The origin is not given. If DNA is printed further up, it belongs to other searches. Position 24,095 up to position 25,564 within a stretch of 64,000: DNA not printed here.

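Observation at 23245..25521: Radical SAM/SPASM maturase plus an unannotated 24-aa Cys-rich peptide ORF: candidate RiPP locus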

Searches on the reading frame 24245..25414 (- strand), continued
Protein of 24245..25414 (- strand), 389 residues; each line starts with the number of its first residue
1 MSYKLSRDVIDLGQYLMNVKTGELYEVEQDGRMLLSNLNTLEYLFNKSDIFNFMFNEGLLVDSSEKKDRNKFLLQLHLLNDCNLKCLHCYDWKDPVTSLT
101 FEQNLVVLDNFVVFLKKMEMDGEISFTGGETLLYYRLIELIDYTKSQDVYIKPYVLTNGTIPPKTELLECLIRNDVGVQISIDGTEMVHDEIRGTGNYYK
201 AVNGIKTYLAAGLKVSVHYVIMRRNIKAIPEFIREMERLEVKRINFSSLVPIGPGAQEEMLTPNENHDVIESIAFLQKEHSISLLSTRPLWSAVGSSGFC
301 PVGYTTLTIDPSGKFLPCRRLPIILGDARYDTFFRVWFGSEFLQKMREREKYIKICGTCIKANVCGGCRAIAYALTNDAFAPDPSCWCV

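Call 65: search_protein_families(library=pfam, proteins=[L097:5488-6060:+, L086:397-1305:-, L104:2811-4187:+, L104:142-2340:+, L096:4026-4640:+, L096:6740-7723:+, L093:2552-2980:+, L103:3726-5168:-, L086:4313-4981:-, L097:3435-3788:+], max_evalue=0.001)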
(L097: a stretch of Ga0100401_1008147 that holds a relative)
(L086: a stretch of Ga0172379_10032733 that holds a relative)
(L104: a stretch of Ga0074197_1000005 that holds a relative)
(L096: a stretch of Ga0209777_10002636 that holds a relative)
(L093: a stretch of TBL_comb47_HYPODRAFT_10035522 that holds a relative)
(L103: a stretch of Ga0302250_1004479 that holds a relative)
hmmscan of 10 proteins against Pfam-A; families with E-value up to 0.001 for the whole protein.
L097:5488-6060:+ (190 aa): 14 families
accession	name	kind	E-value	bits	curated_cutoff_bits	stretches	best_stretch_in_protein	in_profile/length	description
PF03848.20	TehB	-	2.4e-11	43.9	20.4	1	43-137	30-128/193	Tellurite resistance protein TehB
PF13649.12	Methyltransf_25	-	2.7e-11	44.4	27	1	47-137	1-97/97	Methyltransferase domain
PF13489.12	Methyltransf_23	-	6.4e-11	42.7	27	1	30-166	9-139/164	Methyltransferase domain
PF13847.12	Methyltransf_31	-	5.8e-10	39.5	27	1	43-145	3-113/145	Methyltransferase domain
PF08241.18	Methyltransf_11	-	8.7e-10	39.5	21.2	1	48-141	1-95/95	Methyltransferase domain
PF08242.18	Methyltransf_12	-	9.7e-10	39.5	30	1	48-139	1-98/98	Methyltransferase domain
PF05175.20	MTS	-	3e-07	30.7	23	1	43-143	31-140/170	Methyltransferase small domain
PF06325.19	PrmA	-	4.8e-07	30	22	1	43-141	161-258/296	Ribosomal protein L11 methyltransferase (PrmA)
PF05724.17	TPMT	-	4.8e-06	26.8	26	1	28-105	21-99/218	Thiopurine S-methyltransferase (TPMT)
PF05219.18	DREV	-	1.7e-05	24.5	26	1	17-153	70-200/265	DREV methyltransferase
PF09445.16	Methyltransf_15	-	3e-05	24.1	22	1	46-113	3-61/165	RNA cap guanine-N2 methyltransferase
PF07021.18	MetW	-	5.1e-05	23.4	21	1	46-135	16-100/193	Methionine biosynthesis protein MetW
PF05401.17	NodS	-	0.00027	21.3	24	1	31-141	32-144/201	Nodulation protein S (NodS)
PF01739.24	CheR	-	0.00028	20.8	27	0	95-141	127-173/195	CheR methyltransferase, SAM binding domain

L086:397-1305:- (302 aa): 1 family
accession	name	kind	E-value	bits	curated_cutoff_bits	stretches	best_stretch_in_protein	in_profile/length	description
PF09924.15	LPG_synthase_C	-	5.9e-12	45.7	27.5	1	33-293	10-292/298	Phosphatidylglycerol lysyltransferase, C-terminal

L104:2811-4187:+ (458 aa): 2 families
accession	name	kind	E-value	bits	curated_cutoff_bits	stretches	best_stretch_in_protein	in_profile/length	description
PF01554.23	MatE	-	1.5e-65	220.3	24.9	2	19-178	1-159/161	MatE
PF03023.19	MurJ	-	0.00019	20.6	27.4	0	65-226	252-405/451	Lipid II flippase MurJ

L104:142-2340:+ (732 aa): 4 families
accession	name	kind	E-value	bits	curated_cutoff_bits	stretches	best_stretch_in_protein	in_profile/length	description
PF00122.25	E1-E2_ATPase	-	3.1e-58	196.7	28.1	1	225-402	3-180/181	E1-E2 ATPase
PF00702.32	Hydrolase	-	1.1e-31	111.1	26.4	1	419-632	1-191/191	haloacid dehalogenase-like hydrolase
PF00403.32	HMA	-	6.9e-10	39.6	24.8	1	15-75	2-62/62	Heavy-metal-associated domain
PF08282.18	Hydrolase_3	-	5.3e-07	30.1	20.9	1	604-661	195-252/255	haloacid dehalogenase-like hydrolase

L096:4026-4640:+ (204 aa): 0 families

L096:6740-7723:+ (327 aa): 1 family
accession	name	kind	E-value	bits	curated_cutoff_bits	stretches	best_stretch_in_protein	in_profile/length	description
PF13365.12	Trypsin_2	-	5.2e-12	47.1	27.6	1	150-301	1-144/144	Trypsin-like peptidase domain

L093:2552-2980:+ (142 aa): 1 family
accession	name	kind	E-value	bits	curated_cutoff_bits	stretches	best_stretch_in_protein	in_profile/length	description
PF01797.21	Y1_Tnp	-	8e-36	123.3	23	1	9-130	1-121/121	Transposase IS200 like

L103:3726-5168:- (480 aa): 2 families
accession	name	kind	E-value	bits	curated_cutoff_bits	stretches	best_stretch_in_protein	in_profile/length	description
PF03129.25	HGTP_anticodon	-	2.5e-18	66.4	21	1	366-455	1-93/94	Anticodon binding domain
PF00587.30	tRNA-synt_2b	-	3.9e-17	63.3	29.3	1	142-348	1-177/179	tRNA synthetase class II core domain (G, H, P, S and T)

L086:4313-4981:- (222 aa): 1 family
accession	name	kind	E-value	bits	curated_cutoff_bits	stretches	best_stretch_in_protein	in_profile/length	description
PF06182.17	ABC2_membrane_6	-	1.2e-22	81.3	22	1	2-215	11-228/229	ABC-2 family transporter protein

L097:3435-3788:+ (117 aa): 0 families

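Call 78: search_protein_families(library=ncbifam, alignment_id=A1, max_evalue=1e-20)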
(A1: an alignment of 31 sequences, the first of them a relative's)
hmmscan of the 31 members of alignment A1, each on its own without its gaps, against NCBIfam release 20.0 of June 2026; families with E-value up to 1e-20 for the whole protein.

A. member 1, P0001 (389 aa): 15 families
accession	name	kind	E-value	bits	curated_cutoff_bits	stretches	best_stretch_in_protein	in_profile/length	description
TIGR04053.2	TIGR04053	equivalog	1.3e-41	143.1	395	1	80-284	16-221/366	TIGR04053 family radical SAM/SPASM domain-containing protein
TIGR04340.1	rSAM_ACGX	hypoth_equivalog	3.7e-36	125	400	1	71-272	2-204/341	radical SAM/SPASM domain protein, ACGX system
TIGR04082.1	rSAM_for_selen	equivalog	7.3e-36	124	350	1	70-386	197-515/516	thio(seleno)oxazole modification radical SAM maturase SbtM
TIGR04545.1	rSAM_ahbD_hemeb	equivalog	1.3e-34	120.2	500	0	303-386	252-335/339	heme b synthase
TIGR04055.1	rSAM_NirJ2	equivalog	5.4e-30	105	500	1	79-386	7-322/326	putative heme d1 biosynthesis radical SAM protein NirJ2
TIGR04303.1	GeoRSP_rSAM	equivalog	1.1e-29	104.1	400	1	78-387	11-325/325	GeoRSP system radical SAM/SPASM protein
TIGR04546.1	rSAM_ahbC_deAc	equivalog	2e-29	102.6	650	1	77-271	44-237/390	12,18-didecarboxysiroheme deacetylase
TIGR04054.1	rSAM_NirJ1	equivalog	1.1e-27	96.6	650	1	80-271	44-234/387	putative heme d1 biosynthesis radical SAM protein NirJ1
TIGR04051.1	rSAM_NirJ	equivalog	1.4e-26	93.3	515.45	0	78-257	8-184/354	heme d1 biosynthesis radical SAM protein NirJ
TIGR04347.1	pseudo_SAM_Halo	equivalog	3.3e-26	92.5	525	0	64-255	30-218/390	TIGR04347 family pseudo-SAM/SPASM protein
TIGR03962.1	mycofact_rSAM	equivalog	1.9e-24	86.5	265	1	77-386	17-331/339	mycofactocin radical SAM maturase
NF050035.1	rSAM_WgK_link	exception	3e-23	82.4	650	0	71-267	8-202/367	radical SAM/SPASM peptide maturase WgkB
NF045574.1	sacti_mat_StsB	exception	1.1e-22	80.5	625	1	80-378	104-405/466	StsB family radical SAM/SPASM domain sactipeptide maturase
NF047865.1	rSAM_PapB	equivalog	1.3e-22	80.5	340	1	74-379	5-327/330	PapB family radical SAM/SPASM ranthipeptide maturase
TIGR04250.1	SCM_rSAM_ScmE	equivalog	7.9e-21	74.4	400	0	76-385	7-344/358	SynChlorMet cassette radical SAM/SPASM protein ScmE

B. families by the number of members that match (of 31 scanned): 27 families (the first 25 are shown)
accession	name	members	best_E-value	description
TIGR04053.2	TIGR04053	31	9e-52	TIGR04053 family radical SAM/SPASM domain-containing protein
TIGR04082.1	rSAM_for_selen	31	8.2e-48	thio(seleno)oxazole modification radical SAM maturase SbtM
TIGR04340.1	rSAM_ACGX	31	8.7e-48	radical SAM/SPASM domain protein, ACGX system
TIGR04545.1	rSAM_ahbD_hemeb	31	2.9e-43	heme b synthase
TIGR04303.1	GeoRSP_rSAM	31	1.2e-38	GeoRSP system radical SAM/SPASM protein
TIGR04055.1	rSAM_NirJ2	31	2.1e-38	putative heme d1 biosynthesis radical SAM protein NirJ2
TIGR04546.1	rSAM_ahbC_deAc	31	2.3e-37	12,18-didecarboxysiroheme deacetylase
TIGR04051.1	rSAM_NirJ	31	1.7e-36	heme d1 biosynthesis radical SAM protein NirJ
TIGR04347.1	pseudo_SAM_Halo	31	2.9e-36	TIGR04347 family pseudo-SAM/SPASM protein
TIGR04054.1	rSAM_NirJ1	31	2.6e-35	putative heme d1 biosynthesis radical SAM protein NirJ1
TIGR03962.1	mycofact_rSAM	31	1.1e-32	mycofactocin radical SAM maturase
TIGR04250.1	SCM_rSAM_ScmE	31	7.5e-30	SynChlorMet cassette radical SAM/SPASM protein ScmE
NF047865.1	rSAM_PapB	31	1.3e-29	PapB family radical SAM/SPASM ranthipeptide maturase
NF045574.1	sacti_mat_StsB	30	4.3e-30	StsB family radical SAM/SPASM domain sactipeptide maturase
NF050035.1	rSAM_WgK_link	29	3.4e-28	radical SAM/SPASM peptide maturase WgkB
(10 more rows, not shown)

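Call 80: find_related_loci(query=A1, collection=viral_contigs, flank=3000)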
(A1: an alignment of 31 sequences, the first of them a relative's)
Query A1 (389 aa) in viral_contigs; peptide patterns used: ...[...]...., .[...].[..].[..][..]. (x = any residue, [..] = any of these).
371 stretches matched a pattern; 62 encode a relative of the query (tblastn E <= 1e-3); 62 distinct loci.
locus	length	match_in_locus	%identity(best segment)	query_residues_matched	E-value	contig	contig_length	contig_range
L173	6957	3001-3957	30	73-386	4e-32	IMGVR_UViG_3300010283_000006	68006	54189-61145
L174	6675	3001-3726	24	72-326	7e-17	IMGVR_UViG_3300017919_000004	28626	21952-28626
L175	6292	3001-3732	22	70-326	9e-16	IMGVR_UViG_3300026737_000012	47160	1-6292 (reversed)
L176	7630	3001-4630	25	63-326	5e-14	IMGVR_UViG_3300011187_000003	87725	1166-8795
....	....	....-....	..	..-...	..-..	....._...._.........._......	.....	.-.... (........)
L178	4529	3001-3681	28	73-321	8e-15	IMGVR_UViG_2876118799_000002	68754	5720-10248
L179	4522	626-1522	24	74-369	4e-13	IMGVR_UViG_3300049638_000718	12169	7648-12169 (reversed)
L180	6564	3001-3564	27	76-281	4e-12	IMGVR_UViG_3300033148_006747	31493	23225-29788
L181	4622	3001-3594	25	60-261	4e-12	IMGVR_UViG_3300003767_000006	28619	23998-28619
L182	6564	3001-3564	27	76-281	4e-12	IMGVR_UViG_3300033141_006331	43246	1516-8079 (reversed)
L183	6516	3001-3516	25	72-241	6e-10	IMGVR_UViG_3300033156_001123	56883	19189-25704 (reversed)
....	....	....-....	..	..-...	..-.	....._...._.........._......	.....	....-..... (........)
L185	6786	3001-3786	22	67-318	3e-9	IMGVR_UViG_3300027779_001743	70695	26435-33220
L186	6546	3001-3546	27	81-251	4e-9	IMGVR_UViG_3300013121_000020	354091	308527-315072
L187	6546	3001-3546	27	73-255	6e-9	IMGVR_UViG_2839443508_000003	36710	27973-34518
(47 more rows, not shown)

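Call 83: search_protein_families(library=pfam, proteins=[L108:2098-2967:+, L108:2951-4213:+, L108:4247-4939:+, L108:4926-6323:+, L108:6839-8875:+], max_evalue=0.001)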
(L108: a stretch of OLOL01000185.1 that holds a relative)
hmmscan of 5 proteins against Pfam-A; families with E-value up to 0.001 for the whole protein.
L108:2098-2967:+ (289 aa): 0 families

L108:2951-4213:+ (420 aa): 1 family
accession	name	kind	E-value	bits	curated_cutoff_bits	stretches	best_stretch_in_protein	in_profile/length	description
PF02624.21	YcaO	-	7.1e-45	154.2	25.7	1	64-391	2-324/325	YcaO cyclodehydratase, ATP-ad Mg2+-binding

L108:4247-4939:+ (230 aa): 1 family
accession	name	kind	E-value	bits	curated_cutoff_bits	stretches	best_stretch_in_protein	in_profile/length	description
PF00881.29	Nitroreductase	-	5e-20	72.8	23.5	1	56-228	1-166/167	Nitroreductase family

L108:4926-6323:+ (465 aa): 3 families
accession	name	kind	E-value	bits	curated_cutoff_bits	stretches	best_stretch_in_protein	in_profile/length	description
PF04055.27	Radical_SAM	-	3.5e-27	96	29.5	1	104-263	3-165/166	Radical SAM superfamily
PF13353.11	Fer4_12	-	5.9e-09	36.8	22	1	107-211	14-115/137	4Fe-4S single cluster domain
PF13186.11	SPASM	-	3.4e-07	30.9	21.5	1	333-391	1-67/67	Iron-sulfur cluster-binding domain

L108:6839-8875:+ (678 aa): 0 families
